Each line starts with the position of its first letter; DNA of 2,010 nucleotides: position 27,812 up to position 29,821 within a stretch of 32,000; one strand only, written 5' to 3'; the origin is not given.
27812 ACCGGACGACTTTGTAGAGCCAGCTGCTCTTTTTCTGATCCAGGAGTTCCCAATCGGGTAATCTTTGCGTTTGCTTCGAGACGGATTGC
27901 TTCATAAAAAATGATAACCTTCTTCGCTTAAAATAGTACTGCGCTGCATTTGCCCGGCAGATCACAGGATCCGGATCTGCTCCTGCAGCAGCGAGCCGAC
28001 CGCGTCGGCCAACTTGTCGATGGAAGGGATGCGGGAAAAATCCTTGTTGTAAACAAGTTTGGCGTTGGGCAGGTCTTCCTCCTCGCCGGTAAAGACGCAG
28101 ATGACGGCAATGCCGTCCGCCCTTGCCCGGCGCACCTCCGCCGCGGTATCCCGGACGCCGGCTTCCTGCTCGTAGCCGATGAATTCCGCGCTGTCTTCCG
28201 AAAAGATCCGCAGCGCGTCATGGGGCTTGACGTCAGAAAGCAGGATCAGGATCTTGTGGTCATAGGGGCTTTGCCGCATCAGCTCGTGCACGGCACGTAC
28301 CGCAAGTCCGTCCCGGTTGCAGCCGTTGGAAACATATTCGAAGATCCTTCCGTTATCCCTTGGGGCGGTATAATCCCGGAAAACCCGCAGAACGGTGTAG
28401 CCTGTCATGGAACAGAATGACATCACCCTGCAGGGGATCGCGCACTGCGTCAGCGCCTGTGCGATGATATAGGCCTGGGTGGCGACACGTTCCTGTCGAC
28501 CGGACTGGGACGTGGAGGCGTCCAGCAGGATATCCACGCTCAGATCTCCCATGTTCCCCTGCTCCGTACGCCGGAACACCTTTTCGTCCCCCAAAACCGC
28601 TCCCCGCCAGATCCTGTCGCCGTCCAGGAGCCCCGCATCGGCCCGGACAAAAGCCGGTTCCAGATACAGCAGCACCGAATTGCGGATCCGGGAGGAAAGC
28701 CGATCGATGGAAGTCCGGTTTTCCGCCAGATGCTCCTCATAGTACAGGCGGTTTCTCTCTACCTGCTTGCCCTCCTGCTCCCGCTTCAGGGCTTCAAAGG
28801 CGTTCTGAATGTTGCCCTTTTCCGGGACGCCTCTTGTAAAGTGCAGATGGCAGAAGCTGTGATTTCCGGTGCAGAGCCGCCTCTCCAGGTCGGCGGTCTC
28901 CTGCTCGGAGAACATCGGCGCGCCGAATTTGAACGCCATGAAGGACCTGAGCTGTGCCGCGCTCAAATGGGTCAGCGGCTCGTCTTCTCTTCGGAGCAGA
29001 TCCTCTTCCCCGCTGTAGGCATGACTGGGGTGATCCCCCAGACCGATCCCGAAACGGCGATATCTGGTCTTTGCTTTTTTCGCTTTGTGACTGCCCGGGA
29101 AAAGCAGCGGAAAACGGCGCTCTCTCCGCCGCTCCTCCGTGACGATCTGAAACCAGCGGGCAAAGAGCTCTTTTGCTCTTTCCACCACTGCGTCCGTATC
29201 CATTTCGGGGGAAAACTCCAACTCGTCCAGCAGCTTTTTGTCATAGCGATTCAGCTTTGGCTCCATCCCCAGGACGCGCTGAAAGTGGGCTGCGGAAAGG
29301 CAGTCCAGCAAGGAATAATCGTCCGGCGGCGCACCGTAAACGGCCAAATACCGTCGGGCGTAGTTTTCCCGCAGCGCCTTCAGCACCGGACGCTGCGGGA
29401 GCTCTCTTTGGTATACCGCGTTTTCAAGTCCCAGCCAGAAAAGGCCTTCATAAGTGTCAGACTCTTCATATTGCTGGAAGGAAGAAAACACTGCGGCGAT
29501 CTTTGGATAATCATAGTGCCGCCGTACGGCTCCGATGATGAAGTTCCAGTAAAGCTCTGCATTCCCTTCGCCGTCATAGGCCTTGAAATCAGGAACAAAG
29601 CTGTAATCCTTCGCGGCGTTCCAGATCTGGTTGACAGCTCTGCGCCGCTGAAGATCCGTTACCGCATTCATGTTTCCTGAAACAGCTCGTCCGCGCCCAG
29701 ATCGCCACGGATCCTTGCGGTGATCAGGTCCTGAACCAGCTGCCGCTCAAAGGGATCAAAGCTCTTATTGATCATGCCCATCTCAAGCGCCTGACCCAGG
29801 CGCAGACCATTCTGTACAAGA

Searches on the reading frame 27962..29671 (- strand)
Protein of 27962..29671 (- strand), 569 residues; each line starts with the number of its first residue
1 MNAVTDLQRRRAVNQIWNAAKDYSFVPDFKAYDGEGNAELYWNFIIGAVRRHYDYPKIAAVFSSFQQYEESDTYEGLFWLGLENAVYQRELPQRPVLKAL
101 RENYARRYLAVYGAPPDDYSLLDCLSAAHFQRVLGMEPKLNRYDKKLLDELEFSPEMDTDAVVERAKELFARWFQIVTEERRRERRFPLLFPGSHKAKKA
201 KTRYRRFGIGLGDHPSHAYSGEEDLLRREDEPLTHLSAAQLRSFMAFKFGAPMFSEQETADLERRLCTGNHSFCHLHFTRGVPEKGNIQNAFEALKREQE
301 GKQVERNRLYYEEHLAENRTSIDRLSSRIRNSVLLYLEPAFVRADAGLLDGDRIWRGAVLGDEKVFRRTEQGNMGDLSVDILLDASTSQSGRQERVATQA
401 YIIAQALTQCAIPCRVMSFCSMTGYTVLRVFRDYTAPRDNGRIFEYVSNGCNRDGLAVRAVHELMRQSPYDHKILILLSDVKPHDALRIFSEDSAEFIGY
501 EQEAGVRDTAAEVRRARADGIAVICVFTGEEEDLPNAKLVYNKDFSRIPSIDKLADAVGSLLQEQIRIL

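Call 3: search_protein_families(library=pfam, proteins=[window:27962-29671:-], max_evalue=0.01)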
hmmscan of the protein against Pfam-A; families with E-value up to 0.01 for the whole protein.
window:27962-29671:- (569 aa): 1 family
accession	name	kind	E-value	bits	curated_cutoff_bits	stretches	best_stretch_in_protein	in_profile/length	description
PF11775.14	CobT_C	-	6.6e-09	36.2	21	1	365-422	1-59/220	Cobalamin biosynthesis protein CobT VWA domain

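Call 4: search_protein_families(library=ncbifam, proteins=[window:27962-29671:-], max_evalue=0.01)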
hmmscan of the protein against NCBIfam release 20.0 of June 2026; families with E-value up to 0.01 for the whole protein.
window:27962-29671:- (569 aa): 1 family
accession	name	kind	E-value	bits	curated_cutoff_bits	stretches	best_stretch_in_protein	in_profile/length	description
TIGR01651.1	CobT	equivalog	3.2e-06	26.1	759.05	1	301-421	315-438/600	cobaltochelatase subunit CobT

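Call 6: find_homologous_proteins(query=window:27962-29671:-, max_evalue=0.001)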
Query window:27962-29671:- (569 aa): 1634 proteins with E <= 0.001 among 8000 candidates; the best 120 are listed.
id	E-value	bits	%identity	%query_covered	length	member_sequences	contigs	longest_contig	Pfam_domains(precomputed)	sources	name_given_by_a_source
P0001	0.0e+0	1239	94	100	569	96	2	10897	PF11775.14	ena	-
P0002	0.0e+0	1158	87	100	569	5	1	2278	PF11775.14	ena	-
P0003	0.0e+0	1108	83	100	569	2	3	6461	PF11775.14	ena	-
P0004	0.0e+0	1066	80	100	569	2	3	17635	PF11775.14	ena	-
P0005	0.0e+0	1043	78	100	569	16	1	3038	PF11775.14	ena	-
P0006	0.0e+0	1036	77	100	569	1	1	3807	PF11775.14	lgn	-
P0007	0.0e+0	1031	78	100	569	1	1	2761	-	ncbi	-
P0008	0.0e+0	1023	77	100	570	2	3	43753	PF11775.14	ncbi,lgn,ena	-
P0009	0.0e+0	1023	76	100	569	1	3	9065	PF11775.14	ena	-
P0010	0.0e+0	1021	77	100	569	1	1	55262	PF11775.14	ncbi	-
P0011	0.0e+0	1019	77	100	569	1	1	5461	-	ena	-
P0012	0.0e+0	1019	77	100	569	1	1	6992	-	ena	-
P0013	0.0e+0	1018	77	100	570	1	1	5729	-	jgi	jgi:hypothetical protein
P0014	0.0e+0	1018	77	100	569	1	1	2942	-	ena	-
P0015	0.0e+0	1018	76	100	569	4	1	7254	-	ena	-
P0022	7.8e-296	1000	75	100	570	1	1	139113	PF11775.14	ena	-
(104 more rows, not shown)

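Call 9: find_related_loci(query=A1, collection=genome_contigs, flank=10000)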
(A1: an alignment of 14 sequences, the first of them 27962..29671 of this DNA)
Query A1 (569 aa) in genome_contigs; peptide patterns used: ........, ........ (x = any residue, [..] = any of these).
151 stretches matched a pattern; 110 encode a relative of the query (tblastn E <= 1e-3); the best 80 are kept; 80 distinct loci.
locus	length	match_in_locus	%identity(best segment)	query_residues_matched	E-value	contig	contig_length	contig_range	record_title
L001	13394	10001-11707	95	1-569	0e+0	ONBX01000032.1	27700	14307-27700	uncultured Clostridiales bacterium isolate RUG166 genome assembly, contig: scaffold_1331, whole genome shotgun sequence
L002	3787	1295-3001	95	1-569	0e+0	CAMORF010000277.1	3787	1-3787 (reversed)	MAG: uncultured Clostridia bacterium isolate SRR873606_bin.72_metaWRAP_v1.3_MAG genome assembly, contig: NODE_82085_leng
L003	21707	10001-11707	92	1-569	0e+0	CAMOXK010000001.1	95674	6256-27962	MAG: uncultured Clostridia bacterium isolate SRR873608_bin.148_metaWRAP_v1.3_MAG genome assembly, contig: NODE_375_lengt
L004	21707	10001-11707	78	1-569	0e+0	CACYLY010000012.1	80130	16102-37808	MAG: Ruminococcaceae bacterium isolate RUG12056 genome assembly, contig: RUG12056_asm_12, whole genome shotgun sequence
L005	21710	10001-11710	76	1-569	0e+0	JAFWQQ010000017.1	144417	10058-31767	MAG: Oscillospiraceae bacterium isolate RGIG5982 Sheep_Omasum-2__c202, whole genome shotgun sequence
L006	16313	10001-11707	71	1-569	0e+0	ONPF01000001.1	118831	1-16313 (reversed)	uncultured Clostridiales bacterium isolate RUG502 genome assembly, contig: scaffold_65, whole genome shotgun sequence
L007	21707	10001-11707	71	1-569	0e+0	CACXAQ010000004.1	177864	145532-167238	MAG: Ruminococcaceae bacterium isolate RUG11086 genome assembly, contig: RUG11086_asm_4, whole genome shotgun sequence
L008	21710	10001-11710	70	1-569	0e+0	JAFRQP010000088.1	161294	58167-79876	MAG: Oscillospiraceae bacterium isolate RGIG2711 Goat_Omasum-4__c576350, whole genome shotgun sequence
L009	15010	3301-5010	61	1-569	0e+0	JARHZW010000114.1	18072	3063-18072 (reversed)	MAG: Candidatus Limivicinus sp. isolate cluster1_bin.55 k127_220763, whole genome shotgun sequence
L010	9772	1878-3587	60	1-569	0e+0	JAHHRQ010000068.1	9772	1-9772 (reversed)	MAG: Oscillospiraceae bacterium isolate MAG034 MAG034_69, whole genome shotgun sequence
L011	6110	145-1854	62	1-569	0e+0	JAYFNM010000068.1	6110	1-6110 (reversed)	MAG: Oscillospiraceae bacterium isolate 3L_19 c_3L_000000063338, whole genome shotgun sequence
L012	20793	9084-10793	62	1-569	0e+0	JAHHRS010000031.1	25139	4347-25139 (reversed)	MAG: Oscillospiraceae bacterium isolate MAG036 MAG036_31, whole genome shotgun sequence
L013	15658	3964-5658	62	4-567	0e+0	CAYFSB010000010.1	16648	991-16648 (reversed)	MAG TPA_asm: uncultured Oscillospiraceae bacterium isolate ERP107106_co1_200 genome assembly, contig: NODE_3338_length_1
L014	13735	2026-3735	59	1-569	0e+0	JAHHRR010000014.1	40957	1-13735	MAG: Oscillospiraceae bacterium isolate MAG035 MAG035_14, whole genome shotgun sequence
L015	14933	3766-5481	61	1-569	0e+0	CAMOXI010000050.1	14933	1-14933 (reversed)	MAG: uncultured Clostridia bacterium isolate SRR873600_bin.36_metaWRAP_v1.3_MAG genome assembly, contig: NODE_8440_lengt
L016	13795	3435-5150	62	1-569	0e+0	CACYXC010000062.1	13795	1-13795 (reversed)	MAG: Ruminococcaceae bacterium isolate RUG12356 genome assembly, contig: RUG12356_asm_62, whole genome shotgun sequence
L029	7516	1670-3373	61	1-569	0e+0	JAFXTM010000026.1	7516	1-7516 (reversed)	MAG: Oscillospiraceae bacterium isolate RGIG6731 Sheep_Rumen-2__c407674, whole genome shotgun sequence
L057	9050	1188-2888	57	1-567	0e+0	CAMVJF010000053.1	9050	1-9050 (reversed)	MAG TPA_asm: uncultured Clostridia bacterium isolate SRR8387721_bin.54_metaWRAP_v1.3_MAG genome assembly, contig: ERZ142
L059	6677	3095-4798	57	4-567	0e+0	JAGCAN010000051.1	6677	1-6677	MAG: Oscillospiraceae bacterium isolate RGIG9615 Yak_Duodenum-1__c58302, whole genome shotgun sequence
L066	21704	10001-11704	57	4-567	0e+0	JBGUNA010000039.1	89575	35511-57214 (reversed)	MAG: Candidatus Limivicinus sp. isolate ruminal_MAG_220 ruminal_MAG_220_contig_0039, whole genome shotgun sequence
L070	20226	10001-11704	56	4-569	0e+0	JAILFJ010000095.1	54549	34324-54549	MAG: Oscillospiraceae bacterium isolate RUI069 k141_8535715_flag=0_multi=24.9695_len=54549, whole genome shotgun sequenc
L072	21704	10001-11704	56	4-569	0e+0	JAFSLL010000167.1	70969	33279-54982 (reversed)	MAG: Oscillospiraceae bacterium isolate RGIG3250 Goat_Reticulum-3__c394766, whole genome shotgun sequence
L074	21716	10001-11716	57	1-567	0e+0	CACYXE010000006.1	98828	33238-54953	MAG: Ruminococcaceae bacterium isolate RUG12358 genome assembly, contig: RUG12358_asm_6, whole genome shotgun sequence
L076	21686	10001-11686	57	2-566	0e+0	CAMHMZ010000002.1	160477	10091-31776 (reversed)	MAG: uncultured Clostridia bacterium isolate SRR11784281_bin.87_metaWRAP_v1.3_MAG genome assembly, contig: ERZ12203356.3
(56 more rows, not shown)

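Call 14: search_protein_families(library=padloc, proteins=[window:27962-29671:-], max_evalue=0.01)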
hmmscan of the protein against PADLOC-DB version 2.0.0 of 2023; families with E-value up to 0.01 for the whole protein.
window:27962-29671:- (569 aa): 0 families

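Call 17: find_encoding_contigs(protein=P0022, flank=8000, max_places=3)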
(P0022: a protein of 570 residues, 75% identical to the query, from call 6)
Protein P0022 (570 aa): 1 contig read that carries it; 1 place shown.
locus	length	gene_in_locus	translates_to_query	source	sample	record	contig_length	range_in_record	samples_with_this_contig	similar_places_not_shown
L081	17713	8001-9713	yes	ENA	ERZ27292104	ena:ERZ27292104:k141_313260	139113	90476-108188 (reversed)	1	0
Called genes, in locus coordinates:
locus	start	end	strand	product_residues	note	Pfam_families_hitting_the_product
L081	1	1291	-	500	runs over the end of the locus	PF13347:MFS_2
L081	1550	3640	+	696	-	PF12437:GSIII_N, PF00120:Gln-synt_C, PF18318:Gln-synt_C-ter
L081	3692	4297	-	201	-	PF12850:Metallophos_2 (weak), PF00149:Metallophos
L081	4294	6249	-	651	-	PF02608:Bmp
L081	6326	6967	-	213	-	-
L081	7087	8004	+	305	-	PF07728:AAA_5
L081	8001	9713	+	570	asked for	PF11775:CobT_C (faint)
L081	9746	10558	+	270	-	-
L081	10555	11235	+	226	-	-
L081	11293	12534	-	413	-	PF00365:PFK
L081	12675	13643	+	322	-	PF01116:F_bP_aldolase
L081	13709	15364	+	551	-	-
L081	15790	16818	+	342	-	PF02899:Phage_int_SAM_1 (faint), PF00589:Phage_integrase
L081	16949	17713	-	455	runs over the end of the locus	PF18073:Zn_ribbon_LapB, PF13481:AAA_25, PF03796:DnaB_C (weak), PF06745:ATPase, PF23442:DUF7125, PF13173:AAA_14 (weak), PF06745:ATPase (weak), PF05362:Lon_C (weak)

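Call 27: search_solved_structures(query=A1, max_evalue=0.01, show_alignments=2)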
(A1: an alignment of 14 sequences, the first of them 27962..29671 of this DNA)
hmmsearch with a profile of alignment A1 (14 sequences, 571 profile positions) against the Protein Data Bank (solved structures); distinct sequences matched with E-value up to 0.01: 3.
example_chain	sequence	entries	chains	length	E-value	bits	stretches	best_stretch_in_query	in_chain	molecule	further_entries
9qhd_G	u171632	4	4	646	1.7e-05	26.9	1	365-533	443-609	Nitric oxide reductase NorD protein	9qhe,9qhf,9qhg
9uka_G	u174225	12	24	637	5.2e-05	25.3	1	304-422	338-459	Cobaltochelatase subunit CobT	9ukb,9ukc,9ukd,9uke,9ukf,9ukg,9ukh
9qh6_G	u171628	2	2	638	0.0007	21.5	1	372-533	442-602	von Willebrand factor, type A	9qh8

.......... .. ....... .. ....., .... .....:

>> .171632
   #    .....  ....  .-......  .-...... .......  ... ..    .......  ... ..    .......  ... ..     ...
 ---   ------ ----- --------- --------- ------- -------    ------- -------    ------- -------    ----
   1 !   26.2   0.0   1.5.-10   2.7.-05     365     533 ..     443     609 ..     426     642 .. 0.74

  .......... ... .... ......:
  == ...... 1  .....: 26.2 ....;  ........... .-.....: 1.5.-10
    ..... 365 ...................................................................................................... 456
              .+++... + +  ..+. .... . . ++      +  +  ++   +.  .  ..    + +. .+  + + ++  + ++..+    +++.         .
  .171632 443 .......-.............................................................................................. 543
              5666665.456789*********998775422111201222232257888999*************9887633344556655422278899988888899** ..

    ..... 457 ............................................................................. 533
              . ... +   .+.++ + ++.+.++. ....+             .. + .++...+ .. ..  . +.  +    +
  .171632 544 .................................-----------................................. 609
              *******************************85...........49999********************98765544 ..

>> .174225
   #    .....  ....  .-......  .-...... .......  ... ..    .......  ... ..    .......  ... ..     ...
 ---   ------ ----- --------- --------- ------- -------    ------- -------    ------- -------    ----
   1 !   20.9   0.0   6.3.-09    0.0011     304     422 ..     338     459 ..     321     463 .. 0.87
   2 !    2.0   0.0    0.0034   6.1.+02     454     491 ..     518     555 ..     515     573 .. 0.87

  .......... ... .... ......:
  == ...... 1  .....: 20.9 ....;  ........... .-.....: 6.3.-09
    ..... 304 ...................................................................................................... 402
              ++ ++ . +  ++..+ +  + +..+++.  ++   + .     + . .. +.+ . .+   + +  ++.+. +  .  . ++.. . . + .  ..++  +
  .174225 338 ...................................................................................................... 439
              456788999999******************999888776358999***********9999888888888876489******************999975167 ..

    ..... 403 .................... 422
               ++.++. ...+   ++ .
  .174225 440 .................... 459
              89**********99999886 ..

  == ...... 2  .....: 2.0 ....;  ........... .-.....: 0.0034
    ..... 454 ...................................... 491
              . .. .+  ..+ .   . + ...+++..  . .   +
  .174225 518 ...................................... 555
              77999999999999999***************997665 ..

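Call 57: search_protein_families(library=pfam, proteins=[L076:8992-9978:+, L072:9037-9870:+, L074:9293-9829:+, L070:9470-9844:+, L059:2011-2988:+, L016:2764-3354:+, L057:68-1075:+, L029:58-1605:+], max_evalue=0.001)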
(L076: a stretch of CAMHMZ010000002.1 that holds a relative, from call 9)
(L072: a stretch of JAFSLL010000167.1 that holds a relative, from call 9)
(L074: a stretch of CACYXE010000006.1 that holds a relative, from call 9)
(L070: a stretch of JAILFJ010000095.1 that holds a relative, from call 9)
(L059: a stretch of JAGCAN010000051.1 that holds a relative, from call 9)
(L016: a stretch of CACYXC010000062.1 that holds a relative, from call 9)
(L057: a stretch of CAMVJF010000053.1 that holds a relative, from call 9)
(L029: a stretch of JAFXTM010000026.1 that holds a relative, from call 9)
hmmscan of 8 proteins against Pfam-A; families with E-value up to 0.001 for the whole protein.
L076:8992-9978:+ (328 aa): 3 families
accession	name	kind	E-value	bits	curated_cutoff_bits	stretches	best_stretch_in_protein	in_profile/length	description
PF00480.26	ROK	-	2e-67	228.2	22.9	1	16-326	2-292/294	ROK family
PF01869.26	BcrAD_BadFG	-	7.1e-08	32.7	31.5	1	18-86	3-72/271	BadF/BadG/BcrA/BcrD ATPase family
PF02685.22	Glucokinase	-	0.00055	19.5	22.1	0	19-103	4-78/314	Glucokinase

L072:9037-9870:+ (277 aa): 1 family
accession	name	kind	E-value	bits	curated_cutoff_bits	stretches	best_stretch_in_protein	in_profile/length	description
PF00528.27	BPD_transp_1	-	8.7e-15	55.4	26.4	1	105-266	18-178/184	Binding-protein-dependent transport system inner membrane component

L074:9293-9829:+ (178 aa): 0 families

L070:9470-9844:+ (124 aa): 1 family
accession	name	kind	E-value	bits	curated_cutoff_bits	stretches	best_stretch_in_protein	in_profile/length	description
PF01042.26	Ribonuc_L-PSP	-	2e-38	131.5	27.3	1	7-123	2-121/121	Endoribonuclease L-PSP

L059:2011-2988:+ (325 aa): 0 families

L016:2764-3354:+ (196 aa): 0 families

L057:68-1075:+ (335 aa): 2 families
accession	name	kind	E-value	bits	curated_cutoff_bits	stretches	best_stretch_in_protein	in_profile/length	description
PF16822.11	ALGX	-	3.2e-21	76.6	26.5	1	70-199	1-130/268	SGNH hydrolase-like domain, acetyltransferase AlgX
PF14286.12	DHHW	-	2.2e-06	27.6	25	1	167-235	227-291/385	DHHW protein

L029:58-1605:+ (515 aa): 0 families

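Call 75: search_protein_families(library=pfam, proteins=[L074:11747-14185:+, L074:14131-16674:-, L074:16878-18416:+, L074:18960-19613:+, L074:19614-20129:+, L074:20282-21253:+, L066:15008-17833:-, L066:17968-19704:-, L066:19714-20844:-, L066:20831-21691:-], max_evalue=0.001)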
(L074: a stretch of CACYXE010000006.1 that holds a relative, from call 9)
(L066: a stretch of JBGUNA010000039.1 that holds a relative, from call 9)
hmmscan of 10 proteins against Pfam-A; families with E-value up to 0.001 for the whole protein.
L074:11747-14185:+ (812 aa): 0 families

L074:14131-16674:- (847 aa): 12 families
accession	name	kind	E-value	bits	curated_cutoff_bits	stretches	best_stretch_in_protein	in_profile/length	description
PF00005.33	ABC_tran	-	1.9e-19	71.1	25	1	362-407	89-135/137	ABC transporter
PF17755.6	UvrA_DNA-bind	-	2.5e-15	57.1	23.2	1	183-264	1-85/110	UvrA DNA-binding domain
PF13304.12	AAA_21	-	1.7e-08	35.3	27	0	377-443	236-303/304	AAA domain, putative AbiEii toxin, Type IV TA system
PF02463.25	SMC_N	-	8.9e-07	29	40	0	18-60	7-53/220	RecF/RecN/SMC N terminal domain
PF20703.3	nSTAND1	-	3.9e-06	27.2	27.1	0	523-565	29-71/379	Novel STAND NTPase 1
PF00684.25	DnaJ_CXXCXGXG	-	7.8e-06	26.5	32.7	0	629-660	16-50/65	DnaJ central domain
PF13481.12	AAA_25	-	2.1e-05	24.7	27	0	523-547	29-53/195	AAA domain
PF14258.12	DUF4350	-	4.9e-05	24.1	30.4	0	389-533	30-158/181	Domain of unknown function (DUF4350)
PF13191.12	AAA_16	-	6.1e-05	24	32.6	0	527-555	24-51/167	AAA ATPase domain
PF15777.11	Anti-TRAP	-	0.00023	21.6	32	0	630-660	12-39/59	Tryptophan RNA-binding attenuator protein inhibitory protein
PF13555.12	AAA_29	-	0.00031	20.8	27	0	526-544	22-39/61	P-loop containing region of AAA domain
PF06745.19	ATPase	-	0.00071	19.4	26.6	0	524-546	16-38/231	KaiC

L074:16878-18416:+ (512 aa): 0 families

L074:18960-19613:+ (217 aa): 2 families
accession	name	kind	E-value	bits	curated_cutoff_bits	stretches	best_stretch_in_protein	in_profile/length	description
PF04055.27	Radical_SAM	-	5.2e-14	53.2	29.5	1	38-187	4-157/166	Radical SAM superfamily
PF13353.11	Fer4_12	-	1.3e-07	32.4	22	1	28-122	2-99/137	4Fe-4S single cluster domain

L074:19614-20129:+ (171 aa): 0 families

L074:20282-21253:+ (323 aa): 1 family
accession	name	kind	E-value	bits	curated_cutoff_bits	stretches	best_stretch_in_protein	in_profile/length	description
PF00198.28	2-oxoacid_dh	-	1e-14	55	23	1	209-290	151-230/232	2-oxoacid dehydrogenases acyltransferase (catalytic domain)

L066:15008-17833:- (941 aa): 1 family
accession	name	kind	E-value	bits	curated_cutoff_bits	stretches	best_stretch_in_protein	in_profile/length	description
PF03415.19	Peptidase_C11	-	4.5e-39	135.5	25.8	1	264-605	1-329/359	Clostripain family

L066:17968-19704:- (578 aa): 3 families
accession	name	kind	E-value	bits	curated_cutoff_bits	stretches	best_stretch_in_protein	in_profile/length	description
PF00501.34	AMP-binding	-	1.6e-76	258.1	29.9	1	34-421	3-383/384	AMP-binding enzyme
PF13193.12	AMP-binding_C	-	3e-16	60.6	24.5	1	478-555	2-76/76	AMP-binding enzyme C-terminal domain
PF14535.12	AMP-binding_C_2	-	0.00086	20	25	0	470-535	1-66/96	AMP-binding enzyme C-terminal domain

L066:19714-20844:- (376 aa): 1 family
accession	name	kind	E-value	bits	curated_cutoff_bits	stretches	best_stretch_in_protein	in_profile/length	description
PF04909.20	Amidohydro_2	-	1.1e-07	32.3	26.4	1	79-247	92-246/289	Amidohydrolase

L066:20831-21691:- (286 aa): 3 families
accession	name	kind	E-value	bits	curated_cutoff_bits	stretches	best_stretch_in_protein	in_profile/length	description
PF03471.22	CorC_HlyC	-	5.5e-18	65.2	27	1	205-282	2-79/81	Transporter associated domain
PF00571.33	CBS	-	2.3e-14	53.9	24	2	140-189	5-56/57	CBS domain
PF01595.25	CNNM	-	5.8e-05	23.3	28.4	1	1-54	128-180/181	Cyclin M transmembrane N-terminal domain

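Call 79: search_protein_families(library=phrogs, proteins=[window:27962-29671:-], max_evalue=0.001)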
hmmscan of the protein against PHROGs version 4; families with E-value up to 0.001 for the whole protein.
window:27962-29671:- (569 aa): 2 families
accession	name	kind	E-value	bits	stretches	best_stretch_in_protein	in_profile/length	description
phrog_1576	-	unknown function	1.6e-09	38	1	347-427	500-580/729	-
phrog_17276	-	moron, auxiliary metabolic gene and host takeover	3.5e-06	26.7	1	360-483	382-514/580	aerobic cobaltochelatase CobT subunit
